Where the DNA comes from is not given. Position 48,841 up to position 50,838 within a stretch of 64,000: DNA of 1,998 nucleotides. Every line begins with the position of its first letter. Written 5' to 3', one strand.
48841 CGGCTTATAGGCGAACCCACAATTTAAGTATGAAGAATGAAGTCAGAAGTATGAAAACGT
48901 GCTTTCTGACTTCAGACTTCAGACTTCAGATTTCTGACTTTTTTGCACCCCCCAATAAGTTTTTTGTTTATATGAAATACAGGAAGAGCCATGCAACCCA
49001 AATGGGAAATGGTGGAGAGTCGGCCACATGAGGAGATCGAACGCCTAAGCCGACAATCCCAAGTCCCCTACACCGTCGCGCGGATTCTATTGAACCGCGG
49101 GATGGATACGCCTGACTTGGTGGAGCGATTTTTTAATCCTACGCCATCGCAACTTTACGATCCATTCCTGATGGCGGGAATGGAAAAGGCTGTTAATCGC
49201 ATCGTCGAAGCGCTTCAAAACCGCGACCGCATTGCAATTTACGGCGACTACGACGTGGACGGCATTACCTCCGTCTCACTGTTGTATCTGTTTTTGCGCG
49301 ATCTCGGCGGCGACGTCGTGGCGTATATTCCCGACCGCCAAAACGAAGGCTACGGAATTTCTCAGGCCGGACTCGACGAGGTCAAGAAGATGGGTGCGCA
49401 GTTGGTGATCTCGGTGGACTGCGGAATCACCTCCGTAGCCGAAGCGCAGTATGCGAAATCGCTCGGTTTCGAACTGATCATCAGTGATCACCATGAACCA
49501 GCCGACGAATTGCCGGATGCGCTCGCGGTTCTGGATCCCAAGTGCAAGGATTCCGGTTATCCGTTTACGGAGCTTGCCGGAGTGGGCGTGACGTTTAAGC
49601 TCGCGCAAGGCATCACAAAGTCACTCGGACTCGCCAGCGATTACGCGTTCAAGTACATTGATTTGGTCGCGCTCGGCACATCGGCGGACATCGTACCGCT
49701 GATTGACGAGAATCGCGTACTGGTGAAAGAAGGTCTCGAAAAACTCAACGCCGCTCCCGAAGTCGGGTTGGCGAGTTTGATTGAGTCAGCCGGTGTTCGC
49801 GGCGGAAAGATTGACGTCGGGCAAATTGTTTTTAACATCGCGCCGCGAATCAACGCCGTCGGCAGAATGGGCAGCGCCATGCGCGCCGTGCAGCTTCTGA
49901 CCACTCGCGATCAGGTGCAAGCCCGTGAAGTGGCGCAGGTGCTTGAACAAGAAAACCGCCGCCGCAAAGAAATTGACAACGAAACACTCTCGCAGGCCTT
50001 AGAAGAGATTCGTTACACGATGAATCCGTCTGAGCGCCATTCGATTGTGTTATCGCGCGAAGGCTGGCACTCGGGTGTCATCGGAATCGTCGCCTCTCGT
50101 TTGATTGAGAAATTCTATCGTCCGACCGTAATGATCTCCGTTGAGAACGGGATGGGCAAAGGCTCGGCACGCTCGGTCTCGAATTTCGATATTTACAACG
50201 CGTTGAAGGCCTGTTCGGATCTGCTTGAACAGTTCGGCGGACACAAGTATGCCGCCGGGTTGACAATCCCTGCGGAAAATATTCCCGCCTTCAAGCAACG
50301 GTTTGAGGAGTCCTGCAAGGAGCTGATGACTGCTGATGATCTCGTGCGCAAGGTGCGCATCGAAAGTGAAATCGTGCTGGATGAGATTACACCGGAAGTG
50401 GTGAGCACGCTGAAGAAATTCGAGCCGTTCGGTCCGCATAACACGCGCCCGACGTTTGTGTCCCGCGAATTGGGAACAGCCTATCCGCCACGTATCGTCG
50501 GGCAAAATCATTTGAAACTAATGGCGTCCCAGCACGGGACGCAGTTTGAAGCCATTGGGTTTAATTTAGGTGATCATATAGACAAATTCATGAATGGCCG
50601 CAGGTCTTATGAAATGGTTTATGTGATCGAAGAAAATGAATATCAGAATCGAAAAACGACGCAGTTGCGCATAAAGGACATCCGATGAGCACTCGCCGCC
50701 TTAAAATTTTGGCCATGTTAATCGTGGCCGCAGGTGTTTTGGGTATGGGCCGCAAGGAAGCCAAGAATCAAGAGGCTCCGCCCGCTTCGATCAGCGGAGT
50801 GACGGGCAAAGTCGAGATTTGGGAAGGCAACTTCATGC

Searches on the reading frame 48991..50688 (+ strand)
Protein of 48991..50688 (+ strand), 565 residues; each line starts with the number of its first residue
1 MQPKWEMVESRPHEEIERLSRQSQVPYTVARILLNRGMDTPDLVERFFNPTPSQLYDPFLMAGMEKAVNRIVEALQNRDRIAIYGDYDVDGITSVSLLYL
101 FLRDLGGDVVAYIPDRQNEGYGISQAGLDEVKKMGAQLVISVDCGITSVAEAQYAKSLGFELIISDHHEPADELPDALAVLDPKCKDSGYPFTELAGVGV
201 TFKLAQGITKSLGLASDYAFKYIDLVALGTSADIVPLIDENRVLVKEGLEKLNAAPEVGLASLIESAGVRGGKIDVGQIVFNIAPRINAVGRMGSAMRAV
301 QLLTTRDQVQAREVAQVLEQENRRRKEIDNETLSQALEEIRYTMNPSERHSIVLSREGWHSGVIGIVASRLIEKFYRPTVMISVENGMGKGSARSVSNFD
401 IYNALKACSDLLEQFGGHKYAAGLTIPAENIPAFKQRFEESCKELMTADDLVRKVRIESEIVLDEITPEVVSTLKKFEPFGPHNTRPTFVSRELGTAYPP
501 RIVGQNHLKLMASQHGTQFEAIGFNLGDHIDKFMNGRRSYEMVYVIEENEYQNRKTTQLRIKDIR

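Call 9: find_encoding_contigs(protein=window:48991-50688:+, flank=10000, max_places=6)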
Protein window:48991-50688:+ (565 aa): 23 contigs read that carry it; 3 places shown.
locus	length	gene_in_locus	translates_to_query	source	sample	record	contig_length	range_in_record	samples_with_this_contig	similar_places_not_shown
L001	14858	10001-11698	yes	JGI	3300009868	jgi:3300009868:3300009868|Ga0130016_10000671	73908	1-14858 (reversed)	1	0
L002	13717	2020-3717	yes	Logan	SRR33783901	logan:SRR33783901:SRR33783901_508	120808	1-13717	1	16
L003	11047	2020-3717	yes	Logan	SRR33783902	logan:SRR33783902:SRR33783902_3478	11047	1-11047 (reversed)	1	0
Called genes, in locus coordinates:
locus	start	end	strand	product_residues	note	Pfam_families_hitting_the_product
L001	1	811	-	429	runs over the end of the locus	PF00483:NTP_transferase, PF12804:NTP_transf_3 (weak), PF24894:Hexapep_GlmU (faint), PF25247:LbH_GLGC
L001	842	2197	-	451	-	PF02878:PGM_PMM_I, PF02879:PGM_PMM_II, PF02880:PGM_PMM_III, PF00408:PGM_PMM_IV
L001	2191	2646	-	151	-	PF01590:GAF, PF13185:GAF_2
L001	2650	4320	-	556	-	PF14716:HHH_8, PF14520:HHH_5, PF14792:DNA_pol_B_palm (faint), PF02811:PHP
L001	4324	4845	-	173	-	PF01965:DJ-1_PfpI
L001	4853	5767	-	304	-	PF00892:EamA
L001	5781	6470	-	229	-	PF00702:Hydrolase, PF12710:HAD, PF13419:HAD_2, PF13242:Hydrolase_like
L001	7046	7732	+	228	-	PF16412:DUF5020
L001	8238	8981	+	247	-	PF02591:Zn_ribbon_9 (weak)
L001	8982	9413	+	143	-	PF00075:RNase_H (weak), PF13456:RVT_3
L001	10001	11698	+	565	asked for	PF01368:DHH, PF02272:DHHA1, PF17768:RecJ_OB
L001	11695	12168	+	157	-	-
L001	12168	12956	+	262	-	-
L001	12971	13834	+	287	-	PF13349:DUF4097 (weak)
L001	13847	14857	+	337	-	?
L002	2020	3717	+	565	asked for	PF01368:DHH, PF02272:DHHA1, PF17768:RecJ_OB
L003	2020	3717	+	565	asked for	PF01368:DHH, PF02272:DHHA1, PF17768:RecJ_OB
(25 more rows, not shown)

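Call 13: find_homologous_proteins(query=window:48991-50688:+, max_evalue=1e-30)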
Query window:48991-50688:+ (565 aa): 8000 proteins with E <= 1e-30 among 8000 candidates; the best 120 are listed.
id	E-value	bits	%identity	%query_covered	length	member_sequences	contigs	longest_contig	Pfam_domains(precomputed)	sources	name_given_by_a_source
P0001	0.0e+0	1189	93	100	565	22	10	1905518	PF01368.28,PF17768.8,PF02272.25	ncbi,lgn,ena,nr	ncbi:MAG: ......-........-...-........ exonuclease RecJ [Calditrichaeota bacterium]|nr:single-strand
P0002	0.0e+0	1148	90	100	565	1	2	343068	PF01368.28,PF17768.8,PF02272.25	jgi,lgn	-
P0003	0.0e+0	1108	86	100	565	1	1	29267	PF01368.28,PF17768.8,PF02272.25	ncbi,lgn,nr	ncbi:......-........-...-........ exonuclease RecJ [bacterium]|nr:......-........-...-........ exonu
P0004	4.5e-289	978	93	83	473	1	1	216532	PF01368.28,PF02272.25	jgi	jgi:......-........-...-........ exonuclease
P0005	4.4e-282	954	73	100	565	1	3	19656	PF01368.28,PF17768.8,PF02272.25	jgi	jgi:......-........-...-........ exonuclease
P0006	3.4e-275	932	71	100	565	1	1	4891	PF01368.28,PF17768.8,PF02272.25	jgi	jgi:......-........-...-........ exonuclease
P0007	6.0e-268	908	70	100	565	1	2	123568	PF01368.28,PF17768.8,PF02272.25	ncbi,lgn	ncbi:MAG: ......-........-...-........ exonuclease RecJ [Calditrichota bacterium]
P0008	5.4e-265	898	69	100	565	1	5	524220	PF01368.28,PF17768.8,PF02272.25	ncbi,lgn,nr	ncbi:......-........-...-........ exonuclease RecJ [candidate division KSB1 bacterium]|nr:single-str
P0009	1.2e-264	897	69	100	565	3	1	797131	PF01368.28,PF17768.8,PF02272.25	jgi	-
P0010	4.8e-264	895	70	100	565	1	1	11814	PF01368.28,PF17768.8,PF02272.25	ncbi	-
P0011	2.7e-263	892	68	100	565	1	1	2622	PF01368.28,PF17768.8,PF02272.25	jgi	jgi:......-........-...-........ exonuclease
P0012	3.0e-263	892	70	100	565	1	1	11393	PF01368.28,PF17768.8,PF02272.25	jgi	jgi:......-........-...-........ exonuclease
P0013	3.0e-263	892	68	100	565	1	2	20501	PF01368.28,PF17768.8,PF02272.25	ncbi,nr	ncbi:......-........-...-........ exonuclease RecJ [bacterium]|nr:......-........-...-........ exonu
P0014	1.6e-262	890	69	100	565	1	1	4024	PF01368.28,PF17768.8,PF02272.25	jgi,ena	-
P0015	3.9e-262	889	69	100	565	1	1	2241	PF01368.28,PF17768.8,PF02272.25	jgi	jgi:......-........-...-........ exonuclease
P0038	1.8e-258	877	69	100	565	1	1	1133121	PF01368.28,PF17768.8,PF02272.25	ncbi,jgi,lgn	ncbi:MAG TPA: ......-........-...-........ exonuclease RecJ [bacterium]|jgi:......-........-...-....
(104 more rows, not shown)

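Call 15: find_encoding_contigs(protein=P0001, flank=4000, max_places=3)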
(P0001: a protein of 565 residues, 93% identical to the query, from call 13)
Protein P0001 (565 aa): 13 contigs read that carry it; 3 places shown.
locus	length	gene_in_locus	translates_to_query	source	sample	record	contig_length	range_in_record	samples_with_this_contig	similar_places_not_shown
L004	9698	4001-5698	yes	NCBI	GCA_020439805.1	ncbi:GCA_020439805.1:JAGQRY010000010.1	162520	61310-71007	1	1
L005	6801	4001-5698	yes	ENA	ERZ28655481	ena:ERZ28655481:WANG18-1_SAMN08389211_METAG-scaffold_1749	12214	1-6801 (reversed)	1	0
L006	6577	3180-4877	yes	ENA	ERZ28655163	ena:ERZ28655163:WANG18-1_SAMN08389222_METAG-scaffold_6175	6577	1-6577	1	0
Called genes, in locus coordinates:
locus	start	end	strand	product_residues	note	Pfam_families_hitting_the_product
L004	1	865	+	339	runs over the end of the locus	PF00248:Aldo_ket_red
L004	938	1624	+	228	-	PF16412:DUF5020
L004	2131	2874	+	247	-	PF02591:Zn_ribbon_9 (weak)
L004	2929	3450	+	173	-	PF00075:RNase_H (weak), PF13456:RVT_3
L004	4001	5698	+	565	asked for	PF01368:DHH, PF02272:DHHA1, PF17768:RecJ_OB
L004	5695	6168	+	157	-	-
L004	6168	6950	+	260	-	-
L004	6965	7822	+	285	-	PF13349:DUF4097 (weak)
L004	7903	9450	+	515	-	PF01039:Carboxyl_trans, PF03255:ACCA (weak)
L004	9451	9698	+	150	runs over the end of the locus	-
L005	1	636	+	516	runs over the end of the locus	PF02012:BNR (faint)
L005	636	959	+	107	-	PF01909:NTP_transf_2, PF18765:Polbeta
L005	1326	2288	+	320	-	-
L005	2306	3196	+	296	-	-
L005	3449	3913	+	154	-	-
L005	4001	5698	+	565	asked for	PF01368:DHH, PF02272:DHHA1, PF17768:RecJ_OB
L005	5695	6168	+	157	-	-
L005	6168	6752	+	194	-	-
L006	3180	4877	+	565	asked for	PF01368:DHH, PF02272:DHHA1, PF17768:RecJ_OB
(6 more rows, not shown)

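Call 16: find_encoding_contigs(protein=P0002, flank=4000, max_places=2)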
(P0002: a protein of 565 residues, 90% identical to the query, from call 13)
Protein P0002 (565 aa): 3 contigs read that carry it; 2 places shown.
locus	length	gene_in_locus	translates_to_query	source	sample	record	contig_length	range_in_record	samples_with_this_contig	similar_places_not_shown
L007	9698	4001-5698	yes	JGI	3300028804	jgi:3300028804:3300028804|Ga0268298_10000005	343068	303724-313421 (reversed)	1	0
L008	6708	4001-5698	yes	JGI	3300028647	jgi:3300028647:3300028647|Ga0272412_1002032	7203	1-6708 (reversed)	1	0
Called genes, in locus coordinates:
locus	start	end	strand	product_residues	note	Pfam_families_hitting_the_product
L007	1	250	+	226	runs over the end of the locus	PF16412:DUF5020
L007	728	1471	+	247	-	PF02591:Zn_ribbon_9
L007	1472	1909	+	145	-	PF00075:RNase_H (weak), PF13456:RVT_3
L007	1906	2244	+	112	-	PF01909:NTP_transf_2, PF18765:Polbeta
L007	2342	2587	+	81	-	PF05168:HEPN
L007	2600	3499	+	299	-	PF14559:TPR_19 (faint)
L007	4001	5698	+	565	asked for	PF01368:DHH, PF02272:DHHA1, PF17768:RecJ_OB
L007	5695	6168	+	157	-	-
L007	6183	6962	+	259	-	-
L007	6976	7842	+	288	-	PF13349:DUF4097 (weak)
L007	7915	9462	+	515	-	PF01039:Carboxyl_trans, PF03255:ACCA (weak)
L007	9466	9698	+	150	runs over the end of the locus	-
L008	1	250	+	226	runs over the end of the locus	PF16412:DUF5020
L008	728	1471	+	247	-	PF02591:Zn_ribbon_9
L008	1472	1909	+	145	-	PF00075:RNase_H (weak), PF13456:RVT_3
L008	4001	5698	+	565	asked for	PF01368:DHH, PF02272:DHHA1, PF17768:RecJ_OB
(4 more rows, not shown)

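Call 17: find_encoding_contigs(protein=P0003, flank=4000, max_places=2)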
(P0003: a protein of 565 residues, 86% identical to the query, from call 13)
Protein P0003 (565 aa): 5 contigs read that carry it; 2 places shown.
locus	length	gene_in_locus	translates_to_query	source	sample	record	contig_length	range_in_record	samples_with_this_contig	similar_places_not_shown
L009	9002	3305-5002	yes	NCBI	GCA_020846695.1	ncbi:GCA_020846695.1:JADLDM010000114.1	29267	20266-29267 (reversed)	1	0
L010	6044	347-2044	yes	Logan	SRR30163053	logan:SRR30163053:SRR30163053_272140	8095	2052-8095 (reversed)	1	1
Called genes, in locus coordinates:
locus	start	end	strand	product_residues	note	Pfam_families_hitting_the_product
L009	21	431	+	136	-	PF16412:DUF5020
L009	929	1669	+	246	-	PF24481:CT398_CC, PF02591:Zn_ribbon_9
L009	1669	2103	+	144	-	PF00075:RNase_H (faint), PF13456:RVT_3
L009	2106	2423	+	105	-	PF01909:NTP_transf_2, PF18765:Polbeta (weak)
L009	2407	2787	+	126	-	PF05168:HEPN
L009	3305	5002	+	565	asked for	PF01368:DHH, PF02272:DHHA1, PF17768:RecJ_OB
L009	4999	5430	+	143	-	-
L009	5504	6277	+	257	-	-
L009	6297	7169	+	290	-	PF13349:DUF4097 (weak)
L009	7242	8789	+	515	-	PF01039:Carboxyl_trans, PF03255:ACCA (weak)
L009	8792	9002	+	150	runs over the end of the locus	-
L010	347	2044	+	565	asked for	PF01368:DHH, PF02272:DHHA1, PF17768:RecJ_OB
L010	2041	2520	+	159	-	-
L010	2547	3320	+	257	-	-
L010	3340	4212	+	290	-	PF13349:DUF4097 (weak)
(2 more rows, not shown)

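Call 18: find_encoding_contigs(protein=P0005, flank=4000, max_places=2)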
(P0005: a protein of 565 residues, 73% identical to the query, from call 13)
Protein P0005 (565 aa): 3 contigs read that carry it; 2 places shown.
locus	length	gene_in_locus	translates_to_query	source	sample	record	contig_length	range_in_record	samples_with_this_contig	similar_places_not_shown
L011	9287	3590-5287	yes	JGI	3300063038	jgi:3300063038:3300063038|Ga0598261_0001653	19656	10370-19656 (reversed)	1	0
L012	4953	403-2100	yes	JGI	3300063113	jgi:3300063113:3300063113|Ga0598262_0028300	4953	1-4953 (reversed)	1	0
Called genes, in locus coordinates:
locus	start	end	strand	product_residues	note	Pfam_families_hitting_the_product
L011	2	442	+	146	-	?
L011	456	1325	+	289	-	-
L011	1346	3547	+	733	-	PF02629:CoA_binding, PF13380:CoA_binding_2, PF13607:Succ_CoA_lig, PF19045:Ligase_CoA_2 (weak), PF13549:ATP-grasp_5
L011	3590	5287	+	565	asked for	PF01368:DHH, PF02272:DHHA1, PF17768:RecJ_OB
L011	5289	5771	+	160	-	-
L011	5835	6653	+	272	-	-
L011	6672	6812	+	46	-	-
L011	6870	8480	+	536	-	PF03255:ACCA (weak), PF01039:Carboxyl_trans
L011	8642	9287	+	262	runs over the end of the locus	PF00378:ECH_1, PF16113:ECH_2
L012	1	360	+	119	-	PF13549:ATP-grasp_5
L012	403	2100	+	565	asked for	PF01368:DHH, PF02272:DHHA1, PF17768:RecJ_OB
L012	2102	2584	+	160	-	-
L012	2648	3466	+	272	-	-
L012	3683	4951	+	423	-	?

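Call 19: find_encoding_contigs(protein=P0007, flank=4000, max_places=2)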
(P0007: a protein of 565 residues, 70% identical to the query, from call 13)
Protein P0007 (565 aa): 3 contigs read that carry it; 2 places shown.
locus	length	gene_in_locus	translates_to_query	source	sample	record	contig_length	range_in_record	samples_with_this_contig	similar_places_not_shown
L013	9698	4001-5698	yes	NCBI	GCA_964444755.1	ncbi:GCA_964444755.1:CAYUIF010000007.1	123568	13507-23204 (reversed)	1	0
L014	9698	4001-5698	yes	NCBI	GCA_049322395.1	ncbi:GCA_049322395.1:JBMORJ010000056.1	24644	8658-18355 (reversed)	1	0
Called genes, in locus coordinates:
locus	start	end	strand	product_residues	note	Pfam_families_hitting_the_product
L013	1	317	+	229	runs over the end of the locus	PF16412:DUF5020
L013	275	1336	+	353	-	PF02606:LpxK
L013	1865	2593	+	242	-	PF24481:CT398_CC (weak), PF02591:Zn_ribbon_9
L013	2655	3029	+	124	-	PF05635:23S_rRNA_IVP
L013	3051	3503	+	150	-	PF00075:RNase_H, PF13456:RVT_3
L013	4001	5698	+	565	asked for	PF01368:DHH, PF02272:DHHA1, PF17768:RecJ_OB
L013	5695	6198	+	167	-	-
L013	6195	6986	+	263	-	PF00106:adh_short, PF08659:KR (weak), PF23441:SDR (weak), PF13561:adh_short_C2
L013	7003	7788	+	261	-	-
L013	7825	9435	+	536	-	PF03255:ACCA (faint), PF01039:Carboxyl_trans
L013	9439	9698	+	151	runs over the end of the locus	-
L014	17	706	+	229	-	PF16412:DUF5020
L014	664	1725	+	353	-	PF02606:LpxK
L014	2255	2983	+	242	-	PF24481:CT398_CC (weak), PF02591:Zn_ribbon_9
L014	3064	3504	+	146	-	PF00075:RNase_H, PF13456:RVT_3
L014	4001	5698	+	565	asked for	PF01368:DHH, PF02272:DHHA1, PF17768:RecJ_OB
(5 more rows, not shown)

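Call 20: find_encoding_contigs(protein=P0008, flank=4000, max_places=2)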
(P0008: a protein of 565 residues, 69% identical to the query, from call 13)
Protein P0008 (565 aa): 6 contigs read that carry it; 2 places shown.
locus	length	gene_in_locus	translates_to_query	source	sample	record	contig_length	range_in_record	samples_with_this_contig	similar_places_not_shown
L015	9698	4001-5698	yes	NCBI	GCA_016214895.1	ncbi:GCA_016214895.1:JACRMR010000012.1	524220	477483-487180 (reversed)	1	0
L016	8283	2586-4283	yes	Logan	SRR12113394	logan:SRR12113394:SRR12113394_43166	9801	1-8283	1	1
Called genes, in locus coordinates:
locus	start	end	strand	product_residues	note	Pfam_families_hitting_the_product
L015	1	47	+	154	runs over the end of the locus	PF00583:Acetyltransf_1, PF13673:Acetyltransf_10, PF13508:Acetyltransf_7, PF08445:FR47 (weak)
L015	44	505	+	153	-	PF00075:RNase_H, PF13456:RVT_3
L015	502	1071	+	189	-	PF13432:TPR_16 (faint)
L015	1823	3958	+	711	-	PF02629:CoA_binding, PF13380:CoA_binding_2, PF13607:Succ_CoA_lig, PF19045:Ligase_CoA_2, PF13549:ATP-grasp_5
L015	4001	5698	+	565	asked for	PF01368:DHH, PF02272:DHHA1, PF17768:RecJ_OB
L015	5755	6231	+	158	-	-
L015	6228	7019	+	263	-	PF00106:adh_short, PF08659:KR (weak), PF23441:SDR, PF13561:adh_short_C2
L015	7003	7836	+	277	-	-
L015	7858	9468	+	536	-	PF03255:ACCA (faint), PF01039:Carboxyl_trans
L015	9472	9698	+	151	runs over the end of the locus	-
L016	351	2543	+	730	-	PF02629:CoA_binding, PF13380:CoA_binding_2, PF13607:Succ_CoA_lig, PF19045:Ligase_CoA_2, PF13549:ATP-grasp_5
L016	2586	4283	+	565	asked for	PF01368:DHH, PF02272:DHHA1, PF17768:RecJ_OB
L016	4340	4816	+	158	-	-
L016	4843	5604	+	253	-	PF00106:adh_short, PF08659:KR (weak), PF13561:adh_short_C2, PF23441:SDR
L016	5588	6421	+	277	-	-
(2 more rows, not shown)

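Call 21: find_encoding_contigs(protein=P0038, flank=4000, max_places=2)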
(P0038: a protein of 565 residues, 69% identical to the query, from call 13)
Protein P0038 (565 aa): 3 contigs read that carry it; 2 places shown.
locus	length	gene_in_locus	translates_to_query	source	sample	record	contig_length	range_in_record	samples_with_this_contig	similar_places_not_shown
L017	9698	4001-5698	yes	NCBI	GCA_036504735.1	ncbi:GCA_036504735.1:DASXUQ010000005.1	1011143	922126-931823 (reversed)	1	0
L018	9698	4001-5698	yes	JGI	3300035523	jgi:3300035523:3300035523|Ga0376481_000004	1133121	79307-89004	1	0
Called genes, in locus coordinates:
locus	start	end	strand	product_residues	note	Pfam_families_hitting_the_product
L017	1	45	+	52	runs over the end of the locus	-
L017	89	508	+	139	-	PF00075:RNase_H (faint), PF13456:RVT_3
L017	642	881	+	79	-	-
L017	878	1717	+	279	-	-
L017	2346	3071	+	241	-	PF13489:Methyltransf_23, PF08241:Methyltransf_11, PF08242:Methyltransf_12, PF13649:Methyltransf_25, PF13847:Methyltransf_31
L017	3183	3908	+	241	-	-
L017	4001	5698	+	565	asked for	PF01368:DHH, PF02272:DHHA1, PF17768:RecJ_OB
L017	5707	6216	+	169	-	-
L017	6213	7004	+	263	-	PF00106:adh_short, PF23441:SDR, PF13561:adh_short_C2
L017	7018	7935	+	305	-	-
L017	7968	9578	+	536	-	PF03255:ACCA (faint), PF01039:Carboxyl_trans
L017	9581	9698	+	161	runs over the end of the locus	-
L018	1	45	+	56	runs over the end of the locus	-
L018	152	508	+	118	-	PF13456:RVT_3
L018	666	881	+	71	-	-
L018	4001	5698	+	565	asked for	PF01368:DHH, PF02272:DHHA1, PF17768:RecJ_OB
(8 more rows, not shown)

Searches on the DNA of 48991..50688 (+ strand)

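Call 22: search_rna_families(sources=[L004, L005, L006, L007, L008, L009, L010, L011, L013, L014, L015, L016, L017, L018], threshold=gathering)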
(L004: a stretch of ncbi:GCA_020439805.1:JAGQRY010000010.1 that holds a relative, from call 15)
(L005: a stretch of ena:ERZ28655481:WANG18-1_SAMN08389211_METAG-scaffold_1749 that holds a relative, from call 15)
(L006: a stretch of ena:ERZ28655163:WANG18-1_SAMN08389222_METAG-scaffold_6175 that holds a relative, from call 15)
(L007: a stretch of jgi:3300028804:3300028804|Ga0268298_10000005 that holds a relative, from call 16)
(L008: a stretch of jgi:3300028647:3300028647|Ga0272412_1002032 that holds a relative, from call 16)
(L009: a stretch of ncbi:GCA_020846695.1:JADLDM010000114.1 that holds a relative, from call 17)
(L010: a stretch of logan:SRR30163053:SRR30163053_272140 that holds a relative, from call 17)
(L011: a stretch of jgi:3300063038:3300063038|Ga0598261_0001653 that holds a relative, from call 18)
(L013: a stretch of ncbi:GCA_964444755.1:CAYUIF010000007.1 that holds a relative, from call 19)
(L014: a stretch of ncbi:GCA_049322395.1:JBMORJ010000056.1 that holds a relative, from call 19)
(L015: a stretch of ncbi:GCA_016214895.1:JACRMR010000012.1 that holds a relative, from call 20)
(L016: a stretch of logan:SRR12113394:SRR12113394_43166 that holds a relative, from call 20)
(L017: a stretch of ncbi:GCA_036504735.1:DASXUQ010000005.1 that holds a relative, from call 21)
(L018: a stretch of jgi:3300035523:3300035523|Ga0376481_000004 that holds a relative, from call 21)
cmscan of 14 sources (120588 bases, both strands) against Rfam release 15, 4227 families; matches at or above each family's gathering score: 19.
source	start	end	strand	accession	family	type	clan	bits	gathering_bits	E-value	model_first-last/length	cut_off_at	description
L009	2793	3179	+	RF00010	RNaseP_bact_a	Gene; ribozyme;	CL00002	316.6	100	1.5e-102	1-367/367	no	Bacterial RNase P class A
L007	3505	3863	+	RF00010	RNaseP_bact_a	Gene; ribozyme;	CL00002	303.2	100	5.3e-98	1-367/367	no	Bacterial RNase P class A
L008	3505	3863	+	RF00010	RNaseP_bact_a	Gene; ribozyme;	CL00002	303.2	100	5.3e-98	1-367/367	no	Bacterial RNase P class A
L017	1783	2275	+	RF00010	RNaseP_bact_a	Gene; ribozyme;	CL00002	302.7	100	8.2e-98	1-367/367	no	Bacterial RNase P class A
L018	1783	2275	+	RF00010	RNaseP_bact_a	Gene; ribozyme;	CL00002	302.7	100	8.2e-98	1-367/367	no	Bacterial RNase P class A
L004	3487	3841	+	RF00010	RNaseP_bact_a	Gene; ribozyme;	CL00002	302.2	100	1.2e-97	1-367/367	no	Bacterial RNase P class A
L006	2666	3020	+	RF00010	RNaseP_bact_a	Gene; ribozyme;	CL00002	302.2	100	1.2e-97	1-367/367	no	Bacterial RNase P class A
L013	3513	3868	+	RF00010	RNaseP_bact_a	Gene; ribozyme;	CL00002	300.9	100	3.3e-97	1-367/367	no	Bacterial RNase P class A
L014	3514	3869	+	RF00010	RNaseP_bact_a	Gene; ribozyme;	CL00002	293.2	100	1.3e-94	1-367/367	no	Bacterial RNase P class A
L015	1171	1673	+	RF00010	RNaseP_bact_a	Gene; ribozyme;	CL00002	271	100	4.4e-87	1-367/367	no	Bacterial RNase P class A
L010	1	222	+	RF00010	RNaseP_bact_a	Gene; ribozyme;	CL00002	166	100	1.8e-51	152-367/367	5'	Bacterial RNase P class A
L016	1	258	+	RF00010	RNaseP_bact_a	Gene; ribozyme;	CL00002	138.8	100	2.9e-42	147-367/367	5'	Bacterial RNase P class A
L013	1592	1664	+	RF00005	tRNA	Gene; tRNA;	CL00001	75.6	29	1.7e-14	1-71/71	no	tRNA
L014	1982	2054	+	RF00005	tRNA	Gene; tRNA;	CL00001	75.6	29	1.7e-14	1-71/71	no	tRNA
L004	1856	1928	+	RF00005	tRNA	Gene; tRNA;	CL00001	73.5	29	6.6e-14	1-71/71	no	tRNA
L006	1035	1107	+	RF00005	tRNA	Gene; tRNA;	CL00001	73.5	29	6.6e-14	1-71/71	no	tRNA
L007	472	544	+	RF00005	tRNA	Gene; tRNA;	CL00001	73.5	29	6.6e-14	1-71/71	no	tRNA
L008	472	544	+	RF00005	tRNA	Gene; tRNA;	CL00001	73.5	29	6.6e-14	1-71/71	no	tRNA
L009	676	748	+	RF00005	tRNA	Gene; tRNA;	CL00001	73.5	29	6.6e-14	1-71/71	no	tRNA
